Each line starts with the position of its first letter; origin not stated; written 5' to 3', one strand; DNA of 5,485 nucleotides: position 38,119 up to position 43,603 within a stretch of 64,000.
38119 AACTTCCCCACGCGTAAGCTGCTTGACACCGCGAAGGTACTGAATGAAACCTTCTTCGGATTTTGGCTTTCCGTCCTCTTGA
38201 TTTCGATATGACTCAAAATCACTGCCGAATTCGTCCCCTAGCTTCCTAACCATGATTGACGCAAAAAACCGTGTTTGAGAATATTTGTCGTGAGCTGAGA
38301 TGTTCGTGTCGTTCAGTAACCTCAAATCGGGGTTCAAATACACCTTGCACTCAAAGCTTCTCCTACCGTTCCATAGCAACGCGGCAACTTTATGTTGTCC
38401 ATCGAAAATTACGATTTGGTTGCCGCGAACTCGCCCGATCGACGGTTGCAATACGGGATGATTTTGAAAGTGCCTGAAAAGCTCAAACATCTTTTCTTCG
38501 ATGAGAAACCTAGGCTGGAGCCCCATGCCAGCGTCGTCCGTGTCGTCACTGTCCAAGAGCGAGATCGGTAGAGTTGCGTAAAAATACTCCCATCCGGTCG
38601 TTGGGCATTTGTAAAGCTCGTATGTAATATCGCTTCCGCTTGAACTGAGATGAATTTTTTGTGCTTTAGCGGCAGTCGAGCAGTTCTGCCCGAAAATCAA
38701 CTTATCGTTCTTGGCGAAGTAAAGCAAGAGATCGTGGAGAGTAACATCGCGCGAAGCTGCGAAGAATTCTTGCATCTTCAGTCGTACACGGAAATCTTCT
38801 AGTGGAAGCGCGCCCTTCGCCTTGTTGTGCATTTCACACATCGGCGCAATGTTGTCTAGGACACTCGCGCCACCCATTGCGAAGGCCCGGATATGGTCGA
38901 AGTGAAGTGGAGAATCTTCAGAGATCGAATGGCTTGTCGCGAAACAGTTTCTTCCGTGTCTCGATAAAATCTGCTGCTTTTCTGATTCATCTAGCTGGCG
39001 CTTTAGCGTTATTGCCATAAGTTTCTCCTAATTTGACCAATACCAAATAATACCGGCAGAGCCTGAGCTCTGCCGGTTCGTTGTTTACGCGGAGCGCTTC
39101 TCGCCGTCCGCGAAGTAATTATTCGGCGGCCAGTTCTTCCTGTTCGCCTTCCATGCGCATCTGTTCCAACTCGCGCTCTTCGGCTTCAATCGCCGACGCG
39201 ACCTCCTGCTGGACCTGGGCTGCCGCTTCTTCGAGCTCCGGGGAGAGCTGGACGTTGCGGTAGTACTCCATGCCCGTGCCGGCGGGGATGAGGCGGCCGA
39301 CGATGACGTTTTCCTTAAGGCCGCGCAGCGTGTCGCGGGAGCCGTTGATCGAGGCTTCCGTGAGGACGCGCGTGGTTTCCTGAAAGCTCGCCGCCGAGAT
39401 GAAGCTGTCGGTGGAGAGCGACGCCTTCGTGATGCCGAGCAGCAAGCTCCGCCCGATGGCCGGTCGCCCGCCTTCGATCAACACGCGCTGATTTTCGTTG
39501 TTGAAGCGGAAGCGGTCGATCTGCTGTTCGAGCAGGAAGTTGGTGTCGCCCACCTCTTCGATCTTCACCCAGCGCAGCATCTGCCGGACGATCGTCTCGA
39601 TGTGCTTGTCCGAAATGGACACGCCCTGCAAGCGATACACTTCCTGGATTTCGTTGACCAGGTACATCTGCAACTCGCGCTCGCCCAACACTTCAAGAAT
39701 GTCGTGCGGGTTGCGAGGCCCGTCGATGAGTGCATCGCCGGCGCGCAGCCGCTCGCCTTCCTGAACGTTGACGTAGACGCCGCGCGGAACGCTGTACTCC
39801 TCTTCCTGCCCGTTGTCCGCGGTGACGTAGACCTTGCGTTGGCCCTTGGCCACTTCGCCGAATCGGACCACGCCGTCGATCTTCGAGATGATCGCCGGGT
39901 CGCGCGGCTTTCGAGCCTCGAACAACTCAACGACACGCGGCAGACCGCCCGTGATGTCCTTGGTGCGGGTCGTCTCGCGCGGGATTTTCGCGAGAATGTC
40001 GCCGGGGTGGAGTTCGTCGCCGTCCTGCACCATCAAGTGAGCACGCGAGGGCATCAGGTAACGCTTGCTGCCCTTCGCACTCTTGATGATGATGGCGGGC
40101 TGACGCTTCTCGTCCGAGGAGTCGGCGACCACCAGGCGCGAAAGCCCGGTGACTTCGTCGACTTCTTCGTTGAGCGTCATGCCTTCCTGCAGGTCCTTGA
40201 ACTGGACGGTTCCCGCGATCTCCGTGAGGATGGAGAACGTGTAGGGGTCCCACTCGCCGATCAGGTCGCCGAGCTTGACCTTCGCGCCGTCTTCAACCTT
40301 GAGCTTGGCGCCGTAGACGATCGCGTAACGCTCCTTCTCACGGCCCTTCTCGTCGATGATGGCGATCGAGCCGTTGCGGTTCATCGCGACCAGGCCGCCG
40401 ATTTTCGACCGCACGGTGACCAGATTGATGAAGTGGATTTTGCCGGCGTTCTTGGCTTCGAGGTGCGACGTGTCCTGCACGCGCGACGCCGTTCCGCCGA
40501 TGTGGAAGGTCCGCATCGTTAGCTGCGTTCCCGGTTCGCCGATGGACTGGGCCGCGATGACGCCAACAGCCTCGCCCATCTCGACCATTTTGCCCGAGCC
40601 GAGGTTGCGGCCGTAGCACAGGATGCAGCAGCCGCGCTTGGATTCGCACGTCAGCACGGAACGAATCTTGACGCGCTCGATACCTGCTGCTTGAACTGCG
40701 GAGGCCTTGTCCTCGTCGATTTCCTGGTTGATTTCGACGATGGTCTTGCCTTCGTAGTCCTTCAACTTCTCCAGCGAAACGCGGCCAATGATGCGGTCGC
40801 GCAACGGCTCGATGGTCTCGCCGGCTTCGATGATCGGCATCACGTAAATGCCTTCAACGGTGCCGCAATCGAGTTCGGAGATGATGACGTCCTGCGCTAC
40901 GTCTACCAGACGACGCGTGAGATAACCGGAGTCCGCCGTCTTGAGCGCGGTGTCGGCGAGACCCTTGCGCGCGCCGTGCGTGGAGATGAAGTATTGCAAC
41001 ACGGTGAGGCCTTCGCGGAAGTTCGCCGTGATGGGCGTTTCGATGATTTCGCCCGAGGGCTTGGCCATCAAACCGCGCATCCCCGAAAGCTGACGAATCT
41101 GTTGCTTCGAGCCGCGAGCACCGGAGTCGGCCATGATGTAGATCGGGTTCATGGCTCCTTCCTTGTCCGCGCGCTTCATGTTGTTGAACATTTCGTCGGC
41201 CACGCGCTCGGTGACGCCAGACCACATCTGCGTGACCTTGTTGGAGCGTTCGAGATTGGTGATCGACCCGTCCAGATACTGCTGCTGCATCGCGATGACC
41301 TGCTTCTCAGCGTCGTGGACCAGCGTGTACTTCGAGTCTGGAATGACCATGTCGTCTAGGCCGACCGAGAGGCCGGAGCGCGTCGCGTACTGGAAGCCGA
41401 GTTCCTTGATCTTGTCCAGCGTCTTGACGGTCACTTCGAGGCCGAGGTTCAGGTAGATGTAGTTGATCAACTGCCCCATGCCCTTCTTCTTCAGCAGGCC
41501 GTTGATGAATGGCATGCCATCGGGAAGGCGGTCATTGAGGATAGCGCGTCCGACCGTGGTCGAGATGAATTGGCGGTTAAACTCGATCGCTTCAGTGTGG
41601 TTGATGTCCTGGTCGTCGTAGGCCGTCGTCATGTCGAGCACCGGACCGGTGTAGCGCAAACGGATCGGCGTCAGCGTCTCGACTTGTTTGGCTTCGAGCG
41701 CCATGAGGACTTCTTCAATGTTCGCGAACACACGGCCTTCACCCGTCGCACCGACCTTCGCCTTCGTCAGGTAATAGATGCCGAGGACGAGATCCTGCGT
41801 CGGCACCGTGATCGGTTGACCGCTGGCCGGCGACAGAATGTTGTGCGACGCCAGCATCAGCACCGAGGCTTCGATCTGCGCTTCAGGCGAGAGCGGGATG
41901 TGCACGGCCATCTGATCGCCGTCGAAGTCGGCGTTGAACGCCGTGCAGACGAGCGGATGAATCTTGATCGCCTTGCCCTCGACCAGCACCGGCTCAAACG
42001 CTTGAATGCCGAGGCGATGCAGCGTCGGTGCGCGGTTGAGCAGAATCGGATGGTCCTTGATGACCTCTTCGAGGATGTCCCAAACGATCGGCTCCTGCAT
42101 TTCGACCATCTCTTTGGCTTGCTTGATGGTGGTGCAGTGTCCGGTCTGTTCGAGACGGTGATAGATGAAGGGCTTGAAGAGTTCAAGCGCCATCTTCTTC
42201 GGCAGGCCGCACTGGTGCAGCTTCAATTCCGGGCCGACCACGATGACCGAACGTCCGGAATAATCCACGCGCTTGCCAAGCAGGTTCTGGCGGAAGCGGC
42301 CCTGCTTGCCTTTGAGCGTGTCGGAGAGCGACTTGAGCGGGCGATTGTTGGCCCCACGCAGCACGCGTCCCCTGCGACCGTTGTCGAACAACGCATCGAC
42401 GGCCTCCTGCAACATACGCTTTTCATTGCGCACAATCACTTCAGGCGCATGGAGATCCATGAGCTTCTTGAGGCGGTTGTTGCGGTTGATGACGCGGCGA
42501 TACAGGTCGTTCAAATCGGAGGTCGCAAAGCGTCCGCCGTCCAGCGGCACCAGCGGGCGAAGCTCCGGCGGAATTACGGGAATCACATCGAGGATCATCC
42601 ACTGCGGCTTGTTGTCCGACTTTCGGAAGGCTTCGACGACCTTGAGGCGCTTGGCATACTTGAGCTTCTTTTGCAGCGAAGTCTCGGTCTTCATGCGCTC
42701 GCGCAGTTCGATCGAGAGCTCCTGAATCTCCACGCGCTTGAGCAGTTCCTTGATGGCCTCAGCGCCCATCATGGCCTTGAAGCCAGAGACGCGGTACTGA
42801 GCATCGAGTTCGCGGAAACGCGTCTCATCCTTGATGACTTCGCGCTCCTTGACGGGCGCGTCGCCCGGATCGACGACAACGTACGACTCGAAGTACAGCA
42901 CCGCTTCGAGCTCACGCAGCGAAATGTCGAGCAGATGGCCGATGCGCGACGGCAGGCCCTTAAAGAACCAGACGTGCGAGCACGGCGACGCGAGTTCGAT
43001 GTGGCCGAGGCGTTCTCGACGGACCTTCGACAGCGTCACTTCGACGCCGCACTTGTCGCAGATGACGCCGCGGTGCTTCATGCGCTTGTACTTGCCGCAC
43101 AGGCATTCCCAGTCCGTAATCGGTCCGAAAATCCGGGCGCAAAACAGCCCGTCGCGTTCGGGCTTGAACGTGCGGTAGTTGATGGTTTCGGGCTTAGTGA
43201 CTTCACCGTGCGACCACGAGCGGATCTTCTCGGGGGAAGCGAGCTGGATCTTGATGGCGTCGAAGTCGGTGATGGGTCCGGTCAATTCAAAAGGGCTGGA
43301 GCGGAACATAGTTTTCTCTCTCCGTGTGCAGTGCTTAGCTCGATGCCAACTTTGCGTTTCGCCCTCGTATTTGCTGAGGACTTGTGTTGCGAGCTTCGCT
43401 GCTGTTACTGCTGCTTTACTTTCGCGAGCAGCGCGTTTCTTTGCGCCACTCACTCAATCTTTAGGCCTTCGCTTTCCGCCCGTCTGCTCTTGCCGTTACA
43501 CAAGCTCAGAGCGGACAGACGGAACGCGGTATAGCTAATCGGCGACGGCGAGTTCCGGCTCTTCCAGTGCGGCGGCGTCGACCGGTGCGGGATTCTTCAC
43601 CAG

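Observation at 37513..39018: Orphan HNH + ParB/DndB-like (DGQHK) fusion downstream of rpoC: candidate undescribed single-gene defence nuclease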

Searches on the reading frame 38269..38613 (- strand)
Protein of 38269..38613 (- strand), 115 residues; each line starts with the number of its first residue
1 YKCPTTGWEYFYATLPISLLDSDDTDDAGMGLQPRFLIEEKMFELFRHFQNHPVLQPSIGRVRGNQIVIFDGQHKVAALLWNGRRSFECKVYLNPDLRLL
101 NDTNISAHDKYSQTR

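Call 73: find_homologous_proteins(query=A5, max_evalue=0.01)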
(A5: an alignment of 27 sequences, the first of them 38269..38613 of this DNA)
Query A5 (27 sequences) (115 aa, profile of the alignment): 42 proteins with E <= 0.01 among 340 candidates.
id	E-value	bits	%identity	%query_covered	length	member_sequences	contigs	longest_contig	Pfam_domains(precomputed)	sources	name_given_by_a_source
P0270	2.0e-36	142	46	97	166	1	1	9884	-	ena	-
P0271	3.6e-36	141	49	96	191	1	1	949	-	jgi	jgi:hypothetical protein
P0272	9.2e-35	137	30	90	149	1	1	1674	-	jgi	-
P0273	2.8e-34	135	44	97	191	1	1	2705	-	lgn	-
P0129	3.9e-30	122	76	100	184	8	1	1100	-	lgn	-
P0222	4.8e-30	122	51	71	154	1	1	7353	-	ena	-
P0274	1.1e-28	117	72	97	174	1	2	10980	-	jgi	jgi:hypothetical protein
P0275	1.6e-27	114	39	92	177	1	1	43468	-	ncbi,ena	-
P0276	2.0e-27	113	32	75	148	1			-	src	-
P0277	8.4e-27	111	66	100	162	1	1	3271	-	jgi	-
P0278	3.4e-26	109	39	90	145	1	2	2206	-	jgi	jgi:hypothetical protein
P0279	4.8e-26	109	67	94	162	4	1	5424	-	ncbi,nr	ncbi:MAG: hypothetical protein DMG27_22700 [Acidobacteria bacterium]|nr:MAG: hypothetical protein DM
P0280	5.6e-25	105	28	87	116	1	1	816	-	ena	-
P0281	2.1e-24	104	71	90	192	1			-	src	-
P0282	2.5e-24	103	38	91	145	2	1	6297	-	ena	-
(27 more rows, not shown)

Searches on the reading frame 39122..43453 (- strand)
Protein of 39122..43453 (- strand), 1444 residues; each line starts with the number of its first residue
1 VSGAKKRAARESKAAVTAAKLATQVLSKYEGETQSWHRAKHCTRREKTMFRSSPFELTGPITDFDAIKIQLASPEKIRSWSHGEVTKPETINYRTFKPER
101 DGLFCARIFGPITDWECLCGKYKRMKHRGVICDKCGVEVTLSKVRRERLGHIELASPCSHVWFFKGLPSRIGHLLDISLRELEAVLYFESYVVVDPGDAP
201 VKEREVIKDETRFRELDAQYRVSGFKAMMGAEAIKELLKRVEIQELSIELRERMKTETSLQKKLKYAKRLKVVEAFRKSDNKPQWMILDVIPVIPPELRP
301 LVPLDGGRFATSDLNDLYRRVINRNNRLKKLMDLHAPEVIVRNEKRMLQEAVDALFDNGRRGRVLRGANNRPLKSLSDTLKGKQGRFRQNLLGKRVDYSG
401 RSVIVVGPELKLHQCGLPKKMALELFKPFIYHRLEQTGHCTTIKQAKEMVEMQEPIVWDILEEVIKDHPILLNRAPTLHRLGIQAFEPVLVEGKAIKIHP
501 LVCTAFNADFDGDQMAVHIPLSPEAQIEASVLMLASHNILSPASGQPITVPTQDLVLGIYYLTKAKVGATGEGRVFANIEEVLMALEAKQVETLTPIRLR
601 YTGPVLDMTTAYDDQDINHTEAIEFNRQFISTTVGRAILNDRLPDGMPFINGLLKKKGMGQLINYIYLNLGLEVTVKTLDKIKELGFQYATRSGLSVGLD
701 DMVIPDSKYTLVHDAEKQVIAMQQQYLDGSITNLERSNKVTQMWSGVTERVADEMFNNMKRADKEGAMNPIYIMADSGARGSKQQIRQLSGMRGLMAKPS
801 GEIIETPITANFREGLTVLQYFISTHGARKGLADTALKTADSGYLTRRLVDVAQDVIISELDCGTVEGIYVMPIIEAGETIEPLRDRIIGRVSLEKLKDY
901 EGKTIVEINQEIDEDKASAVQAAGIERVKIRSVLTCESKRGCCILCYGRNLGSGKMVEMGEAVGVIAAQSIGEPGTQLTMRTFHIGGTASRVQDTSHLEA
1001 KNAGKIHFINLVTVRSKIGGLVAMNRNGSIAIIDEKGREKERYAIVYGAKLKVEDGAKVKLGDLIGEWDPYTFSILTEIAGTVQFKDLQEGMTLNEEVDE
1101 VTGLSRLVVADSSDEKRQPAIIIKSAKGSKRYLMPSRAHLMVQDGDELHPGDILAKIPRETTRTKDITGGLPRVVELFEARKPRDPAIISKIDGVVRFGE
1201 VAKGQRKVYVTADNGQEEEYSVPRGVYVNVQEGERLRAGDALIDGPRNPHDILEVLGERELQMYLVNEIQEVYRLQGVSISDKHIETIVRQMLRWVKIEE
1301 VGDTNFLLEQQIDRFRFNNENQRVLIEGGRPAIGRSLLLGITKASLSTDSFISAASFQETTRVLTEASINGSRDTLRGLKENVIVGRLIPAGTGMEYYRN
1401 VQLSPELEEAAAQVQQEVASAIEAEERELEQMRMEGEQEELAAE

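Call 51: search_protein_families(library=pfam, proteins=[window:39122-43453:-], max_evalue=0.001)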
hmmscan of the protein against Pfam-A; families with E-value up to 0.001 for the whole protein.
window:39122-43453:- (1444 aa): 7 families
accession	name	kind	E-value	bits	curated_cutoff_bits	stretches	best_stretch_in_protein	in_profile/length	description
PF04997.17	RNA_pol_Rpb1_1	-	1.3e-84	284.7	39.7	1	63-391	3-312/312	RNA polymerase Rpb1, domain 1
PF04998.22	RNA_pol_Rpb1_5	-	1.8e-71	241.2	28.5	1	815-1348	1-266/267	RNA polymerase Rpb1, domain 5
PF00623.25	RNA_pol_Rpb1_2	-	5.1e-38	131.4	25.3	2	437-534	68-165/166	RNA polymerase Rpb1, domain 2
PF04983.23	RNA_pol_Rpb1_3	-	4.1e-28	98.7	28.9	1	538-702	1-162/162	RNA polymerase Rpb1, domain 3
PF05000.22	RNA_pol_Rpb1_4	-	6.8e-19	68.2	24.8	1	731-813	1-107/107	RNA polymerase Rpb1, domain 4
PF01333.25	Apocytochr_F_C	-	1.2e-05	25.8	30.4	0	1198-1246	16-64/118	Apocytochrome F, C-terminal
PF21668.3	RPOC_hybrid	-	1.2e-05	25.4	27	0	1187-1245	9-69/102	DNA-directed RNA polymerase subunit beta', hybrid domain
